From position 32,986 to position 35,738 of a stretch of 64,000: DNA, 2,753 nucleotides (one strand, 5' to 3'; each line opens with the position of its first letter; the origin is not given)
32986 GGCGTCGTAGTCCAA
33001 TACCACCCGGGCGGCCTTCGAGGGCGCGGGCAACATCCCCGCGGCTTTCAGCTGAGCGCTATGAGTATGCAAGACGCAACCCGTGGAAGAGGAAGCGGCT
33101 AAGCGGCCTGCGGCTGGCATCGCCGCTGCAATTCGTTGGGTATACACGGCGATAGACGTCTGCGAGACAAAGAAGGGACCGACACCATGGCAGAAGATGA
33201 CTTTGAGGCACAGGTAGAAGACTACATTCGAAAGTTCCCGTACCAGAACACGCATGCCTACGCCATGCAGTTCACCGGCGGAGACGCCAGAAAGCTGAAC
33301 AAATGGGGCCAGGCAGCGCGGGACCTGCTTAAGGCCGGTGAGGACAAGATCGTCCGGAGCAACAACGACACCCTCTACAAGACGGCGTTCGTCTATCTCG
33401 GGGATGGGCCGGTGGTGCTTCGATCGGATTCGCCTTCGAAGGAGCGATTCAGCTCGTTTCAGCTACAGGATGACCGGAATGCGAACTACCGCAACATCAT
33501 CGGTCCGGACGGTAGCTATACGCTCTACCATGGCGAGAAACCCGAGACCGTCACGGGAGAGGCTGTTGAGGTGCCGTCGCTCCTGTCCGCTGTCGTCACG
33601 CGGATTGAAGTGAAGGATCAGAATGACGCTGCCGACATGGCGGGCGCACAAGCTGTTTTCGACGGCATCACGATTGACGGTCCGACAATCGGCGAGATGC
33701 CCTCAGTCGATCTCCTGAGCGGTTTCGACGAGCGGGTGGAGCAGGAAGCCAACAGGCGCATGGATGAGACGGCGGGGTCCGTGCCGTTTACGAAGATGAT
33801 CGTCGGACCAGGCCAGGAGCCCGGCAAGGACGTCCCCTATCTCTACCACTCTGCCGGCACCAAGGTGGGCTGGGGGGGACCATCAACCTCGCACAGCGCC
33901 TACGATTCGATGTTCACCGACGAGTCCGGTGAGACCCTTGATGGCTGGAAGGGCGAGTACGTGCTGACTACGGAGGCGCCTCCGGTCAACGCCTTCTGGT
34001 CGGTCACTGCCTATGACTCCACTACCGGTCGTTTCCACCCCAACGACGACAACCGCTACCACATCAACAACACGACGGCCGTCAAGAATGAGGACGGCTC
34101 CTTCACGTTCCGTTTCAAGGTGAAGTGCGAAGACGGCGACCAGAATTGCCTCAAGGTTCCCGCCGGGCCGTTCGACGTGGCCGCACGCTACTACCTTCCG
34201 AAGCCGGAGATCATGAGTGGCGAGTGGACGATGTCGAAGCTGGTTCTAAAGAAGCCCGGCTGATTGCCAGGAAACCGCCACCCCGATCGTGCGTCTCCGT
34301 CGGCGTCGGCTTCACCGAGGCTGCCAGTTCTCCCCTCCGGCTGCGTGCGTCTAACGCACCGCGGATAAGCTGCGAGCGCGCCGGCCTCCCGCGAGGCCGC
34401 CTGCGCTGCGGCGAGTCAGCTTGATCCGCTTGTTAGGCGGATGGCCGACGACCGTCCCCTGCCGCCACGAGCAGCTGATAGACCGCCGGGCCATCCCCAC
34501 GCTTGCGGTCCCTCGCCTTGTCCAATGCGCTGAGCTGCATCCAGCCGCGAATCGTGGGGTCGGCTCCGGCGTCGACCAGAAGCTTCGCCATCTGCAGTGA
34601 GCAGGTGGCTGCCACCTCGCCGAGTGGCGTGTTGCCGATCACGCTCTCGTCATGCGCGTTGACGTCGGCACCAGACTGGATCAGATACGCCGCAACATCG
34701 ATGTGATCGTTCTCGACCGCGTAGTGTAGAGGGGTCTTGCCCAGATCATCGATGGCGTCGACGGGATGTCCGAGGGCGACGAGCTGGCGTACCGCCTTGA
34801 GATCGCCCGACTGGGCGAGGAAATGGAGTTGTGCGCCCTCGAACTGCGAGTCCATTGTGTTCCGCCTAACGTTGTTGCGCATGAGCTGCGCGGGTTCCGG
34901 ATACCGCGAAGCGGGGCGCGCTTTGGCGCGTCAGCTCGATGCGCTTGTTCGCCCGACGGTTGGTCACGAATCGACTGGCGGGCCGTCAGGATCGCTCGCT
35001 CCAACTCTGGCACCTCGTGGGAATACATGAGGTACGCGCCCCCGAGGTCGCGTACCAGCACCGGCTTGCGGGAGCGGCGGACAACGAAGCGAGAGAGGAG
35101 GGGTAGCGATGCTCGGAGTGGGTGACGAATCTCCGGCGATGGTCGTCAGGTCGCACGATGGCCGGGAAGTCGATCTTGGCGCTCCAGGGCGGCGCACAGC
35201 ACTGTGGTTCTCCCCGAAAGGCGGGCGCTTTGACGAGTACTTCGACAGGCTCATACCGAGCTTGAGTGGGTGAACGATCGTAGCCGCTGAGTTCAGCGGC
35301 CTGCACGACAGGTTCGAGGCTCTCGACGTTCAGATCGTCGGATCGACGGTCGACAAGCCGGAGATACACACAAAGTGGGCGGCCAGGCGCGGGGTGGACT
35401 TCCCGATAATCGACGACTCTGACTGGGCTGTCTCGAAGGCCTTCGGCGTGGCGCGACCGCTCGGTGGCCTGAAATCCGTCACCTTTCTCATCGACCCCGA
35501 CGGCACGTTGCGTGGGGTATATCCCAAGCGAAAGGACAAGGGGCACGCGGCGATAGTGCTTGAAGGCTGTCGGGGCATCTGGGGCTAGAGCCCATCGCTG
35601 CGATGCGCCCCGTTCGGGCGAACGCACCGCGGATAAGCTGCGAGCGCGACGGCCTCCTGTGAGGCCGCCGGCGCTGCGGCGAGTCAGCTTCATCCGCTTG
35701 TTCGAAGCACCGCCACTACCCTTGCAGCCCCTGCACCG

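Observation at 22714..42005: About 19-kb array of about 27 cassettes bounded by attC sites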

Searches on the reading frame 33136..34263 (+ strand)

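Call 27: search_protein_families(library=pfam, max_evalue=0.01, proteins=[window:33136-34263:+])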
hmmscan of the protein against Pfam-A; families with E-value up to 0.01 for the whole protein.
window:33136-34263:+ (375 aa): 2 families
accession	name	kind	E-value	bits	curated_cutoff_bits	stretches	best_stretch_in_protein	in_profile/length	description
PF06742.16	DUF1214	-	5.9e-23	82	25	1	255-356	3-111/112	Protein of unknown function (DUF1214)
PF06863.17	DUF1254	-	1.9e-13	51.2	22.2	1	62-180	8-131/133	Protein of unknown function (DUF1254)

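Call 61: search_protein_families(library=padloc, max_evalue=0.001, proteins=[window:33136-34263:+])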
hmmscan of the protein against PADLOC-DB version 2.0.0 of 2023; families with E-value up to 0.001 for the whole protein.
window:33136-34263:+ (375 aa): 0 families

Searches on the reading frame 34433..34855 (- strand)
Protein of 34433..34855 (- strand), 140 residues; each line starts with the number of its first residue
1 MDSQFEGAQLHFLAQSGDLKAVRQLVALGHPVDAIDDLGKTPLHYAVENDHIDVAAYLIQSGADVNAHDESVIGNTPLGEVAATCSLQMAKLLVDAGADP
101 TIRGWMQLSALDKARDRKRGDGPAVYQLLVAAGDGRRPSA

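Call 29: search_protein_families(library=pfam, max_evalue=0.01, proteins=[window:34433-34855:-])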
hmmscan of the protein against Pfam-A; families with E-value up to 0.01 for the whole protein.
window:34433-34855:- (140 aa): 6 families
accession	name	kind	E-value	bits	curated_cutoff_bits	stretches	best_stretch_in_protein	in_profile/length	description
PF13637.12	Ank_4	-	1.1e-19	70.4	22.7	2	10-59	1-50/50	Ankyrin repeats (many copies)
PF00023.36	Ank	-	4.8e-19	67.8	21.1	2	39-69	2-32/33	Ankyrin repeat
PF12796.13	Ank_2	-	2.8e-17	63.5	27.3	1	10-102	1-88/90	Ankyrin repeats (3 copies)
PF13606.12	Ank_3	-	3.4e-14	51.8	22.3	1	39-67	2-30/30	Ankyrin repeat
PF13857.12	Ank_5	-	2.3e-07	31.5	27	1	25-71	1-48/56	Ankyrin repeats (many copies)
PF24521.3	Ank_KRIT1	-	0.0024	18.1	80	1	8-133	20-144/149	KRIT1 ankyrin-repeats domain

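Call 61: search_protein_families(library=padloc, max_evalue=0.001, proteins=[window:34433-34855:-])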
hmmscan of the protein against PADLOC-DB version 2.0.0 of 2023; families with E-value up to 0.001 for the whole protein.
window:34433-34855:- (140 aa): 3 families
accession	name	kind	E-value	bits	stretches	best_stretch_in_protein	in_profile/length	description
PDLC04783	PDC-M72A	-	3.4e-11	41.1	1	10-118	267-373/392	-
PDLC02908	Ankyrin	-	2.7e-05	20.6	0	9-81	772-843/880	-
PDLC02203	MzaA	-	5.1e-05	19.7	0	21-68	26-73/683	-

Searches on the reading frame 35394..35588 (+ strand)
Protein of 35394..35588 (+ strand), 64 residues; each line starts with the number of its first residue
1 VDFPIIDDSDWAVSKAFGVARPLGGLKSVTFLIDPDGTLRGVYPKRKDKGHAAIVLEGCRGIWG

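Call 28: search_protein_families(library=pfam, max_evalue=0.01, proteins=[window:35394-35588:+])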
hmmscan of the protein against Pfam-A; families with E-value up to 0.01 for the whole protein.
window:35394-35588:+ (64 aa): 1 family
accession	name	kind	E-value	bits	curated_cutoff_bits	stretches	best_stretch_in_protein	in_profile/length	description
PF00578.27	AhpC-TSA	-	0.00023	21.6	26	1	2-40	83-122/124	AhpC/TSA family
